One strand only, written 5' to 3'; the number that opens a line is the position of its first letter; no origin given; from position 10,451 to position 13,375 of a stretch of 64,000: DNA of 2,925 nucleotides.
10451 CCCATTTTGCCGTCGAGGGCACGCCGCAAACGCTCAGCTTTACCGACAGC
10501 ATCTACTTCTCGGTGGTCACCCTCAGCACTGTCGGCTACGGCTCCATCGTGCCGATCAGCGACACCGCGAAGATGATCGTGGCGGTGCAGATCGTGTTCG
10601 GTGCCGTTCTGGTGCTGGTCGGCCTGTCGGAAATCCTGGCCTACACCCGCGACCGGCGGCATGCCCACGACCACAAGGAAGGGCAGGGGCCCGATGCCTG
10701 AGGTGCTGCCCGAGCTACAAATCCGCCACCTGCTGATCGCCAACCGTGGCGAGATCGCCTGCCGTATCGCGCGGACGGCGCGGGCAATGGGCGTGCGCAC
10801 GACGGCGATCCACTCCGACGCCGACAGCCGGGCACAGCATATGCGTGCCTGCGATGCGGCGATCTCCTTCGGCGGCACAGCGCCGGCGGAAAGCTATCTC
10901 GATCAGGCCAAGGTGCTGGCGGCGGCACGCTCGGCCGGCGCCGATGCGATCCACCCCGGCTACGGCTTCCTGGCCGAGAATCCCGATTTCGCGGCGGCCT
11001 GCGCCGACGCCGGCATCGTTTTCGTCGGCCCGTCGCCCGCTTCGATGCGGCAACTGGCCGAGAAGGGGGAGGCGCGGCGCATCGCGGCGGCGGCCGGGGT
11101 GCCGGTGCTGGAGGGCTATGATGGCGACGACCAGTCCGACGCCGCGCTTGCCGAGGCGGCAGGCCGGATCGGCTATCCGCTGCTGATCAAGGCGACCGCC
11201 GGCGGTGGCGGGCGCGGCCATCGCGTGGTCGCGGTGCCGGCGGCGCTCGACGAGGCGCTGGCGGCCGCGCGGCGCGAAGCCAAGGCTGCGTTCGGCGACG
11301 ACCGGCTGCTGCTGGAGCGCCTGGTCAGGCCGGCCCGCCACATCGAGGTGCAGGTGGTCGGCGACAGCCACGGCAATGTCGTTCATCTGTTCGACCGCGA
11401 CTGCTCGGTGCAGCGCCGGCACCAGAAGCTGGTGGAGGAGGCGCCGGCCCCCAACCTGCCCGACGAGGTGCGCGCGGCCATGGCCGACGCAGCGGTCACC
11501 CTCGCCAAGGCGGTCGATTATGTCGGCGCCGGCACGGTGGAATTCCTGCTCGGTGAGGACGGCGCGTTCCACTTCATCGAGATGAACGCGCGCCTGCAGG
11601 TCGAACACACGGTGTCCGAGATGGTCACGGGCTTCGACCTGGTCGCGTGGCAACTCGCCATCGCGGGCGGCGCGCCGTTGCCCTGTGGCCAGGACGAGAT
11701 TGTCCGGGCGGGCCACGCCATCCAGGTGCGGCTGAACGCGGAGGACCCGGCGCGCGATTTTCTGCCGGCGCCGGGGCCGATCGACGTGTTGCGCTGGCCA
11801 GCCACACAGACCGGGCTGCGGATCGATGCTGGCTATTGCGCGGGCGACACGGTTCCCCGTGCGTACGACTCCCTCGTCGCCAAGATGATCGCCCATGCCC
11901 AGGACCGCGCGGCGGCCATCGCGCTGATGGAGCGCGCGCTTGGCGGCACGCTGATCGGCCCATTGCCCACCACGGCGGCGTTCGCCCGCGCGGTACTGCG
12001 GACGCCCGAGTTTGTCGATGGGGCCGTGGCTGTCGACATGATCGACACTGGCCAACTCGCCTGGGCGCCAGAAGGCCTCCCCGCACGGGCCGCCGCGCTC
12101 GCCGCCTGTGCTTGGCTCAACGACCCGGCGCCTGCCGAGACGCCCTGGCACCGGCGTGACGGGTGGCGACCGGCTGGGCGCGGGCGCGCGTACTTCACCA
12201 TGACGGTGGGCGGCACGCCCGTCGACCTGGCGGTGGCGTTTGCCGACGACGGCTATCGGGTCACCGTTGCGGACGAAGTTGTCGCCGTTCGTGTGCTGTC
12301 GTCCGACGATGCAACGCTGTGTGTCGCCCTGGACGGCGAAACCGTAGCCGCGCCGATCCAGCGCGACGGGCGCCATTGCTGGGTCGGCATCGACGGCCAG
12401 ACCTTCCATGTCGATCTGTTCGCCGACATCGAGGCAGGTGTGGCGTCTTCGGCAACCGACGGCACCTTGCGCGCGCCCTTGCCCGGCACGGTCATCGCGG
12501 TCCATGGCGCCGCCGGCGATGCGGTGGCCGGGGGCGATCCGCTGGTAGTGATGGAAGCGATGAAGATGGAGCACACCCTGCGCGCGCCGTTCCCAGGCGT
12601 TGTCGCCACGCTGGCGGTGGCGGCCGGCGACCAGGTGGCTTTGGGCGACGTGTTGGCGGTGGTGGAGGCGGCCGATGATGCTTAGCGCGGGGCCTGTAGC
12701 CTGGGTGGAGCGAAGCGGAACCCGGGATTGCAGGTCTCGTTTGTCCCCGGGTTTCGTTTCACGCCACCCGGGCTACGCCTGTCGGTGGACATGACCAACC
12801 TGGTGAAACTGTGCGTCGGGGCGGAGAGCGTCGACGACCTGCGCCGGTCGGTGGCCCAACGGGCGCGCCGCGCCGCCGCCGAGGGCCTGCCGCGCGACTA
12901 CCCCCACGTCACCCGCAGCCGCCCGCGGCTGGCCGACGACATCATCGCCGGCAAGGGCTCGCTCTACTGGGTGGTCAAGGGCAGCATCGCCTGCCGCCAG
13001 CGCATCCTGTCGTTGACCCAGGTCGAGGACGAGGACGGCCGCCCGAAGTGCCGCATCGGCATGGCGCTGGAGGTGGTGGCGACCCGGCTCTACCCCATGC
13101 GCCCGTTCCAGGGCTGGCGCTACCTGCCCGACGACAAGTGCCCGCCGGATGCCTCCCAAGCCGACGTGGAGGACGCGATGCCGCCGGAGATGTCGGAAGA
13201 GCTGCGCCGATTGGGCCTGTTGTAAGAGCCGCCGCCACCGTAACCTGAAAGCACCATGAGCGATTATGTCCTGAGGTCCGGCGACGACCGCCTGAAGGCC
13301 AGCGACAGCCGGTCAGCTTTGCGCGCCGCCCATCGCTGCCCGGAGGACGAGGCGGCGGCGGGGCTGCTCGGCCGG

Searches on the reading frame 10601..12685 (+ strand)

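Call 27: search_protein_families(library=pfam, proteins=[window:10601-12685:+], max_evalue=0.001)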
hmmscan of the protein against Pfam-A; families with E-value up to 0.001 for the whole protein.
window:10601-12685:+ (694 aa): 9 families
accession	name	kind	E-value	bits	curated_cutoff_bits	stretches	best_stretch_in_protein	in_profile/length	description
PF02786.22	CPSase_L_D2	-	3.5e-69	233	19.8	1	155-361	2-209/211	Carbamoyl-phosphate synthase L chain, ATP binding domain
PF00289.28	Biotin_carb_N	-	1.4e-41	141.8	25.5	1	41-149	2-110/110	Biotin carboxylase, N-terminal domain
PF02785.25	Biotin_carb_C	-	9e-29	100.2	32.4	1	375-482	1-107/108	Biotin carboxylase C-terminal domain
PF00364.28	Biotin_lipoyl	-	1.7e-14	53.8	22.1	1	622-687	2-72/73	Biotin-requiring enzyme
PF21139.3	BT_MCC_alpha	-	2e-14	54.5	31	1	497-605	4-114/118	Methylcrotonyl-CoA carboxylase, alpha-subunit, BT domain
PF02222.28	ATP-grasp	-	1.2e-10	41.8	27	1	179-331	18-162/179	ATP-grasp domain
PF13533.13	Biotin_lipoyl_2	-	7.2e-08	32.5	29.8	1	659-688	2-31/32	Biotin-lipoyl like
PF07478.18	Dala_Dala_lig_C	-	9.5e-08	32.2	24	1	178-330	23-174/204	D-ala D-ala ligase C-terminus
PF13437.12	HlyD_3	-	2e-05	25.7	22.2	0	659-692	1-34/106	HlyD family secretion protein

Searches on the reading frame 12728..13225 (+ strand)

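Call 27: search_protein_families(library=pfam, proteins=[window:12728-13225:+], max_evalue=0.001)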
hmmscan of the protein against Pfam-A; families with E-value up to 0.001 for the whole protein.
window:12728-13225:+ (165 aa): 1 family
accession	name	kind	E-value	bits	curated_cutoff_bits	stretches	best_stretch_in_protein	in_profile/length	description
PF07370.16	DUF1489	-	9.9e-43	145.6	25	1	25-165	1-138/138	Protein of unknown function (DUF1489)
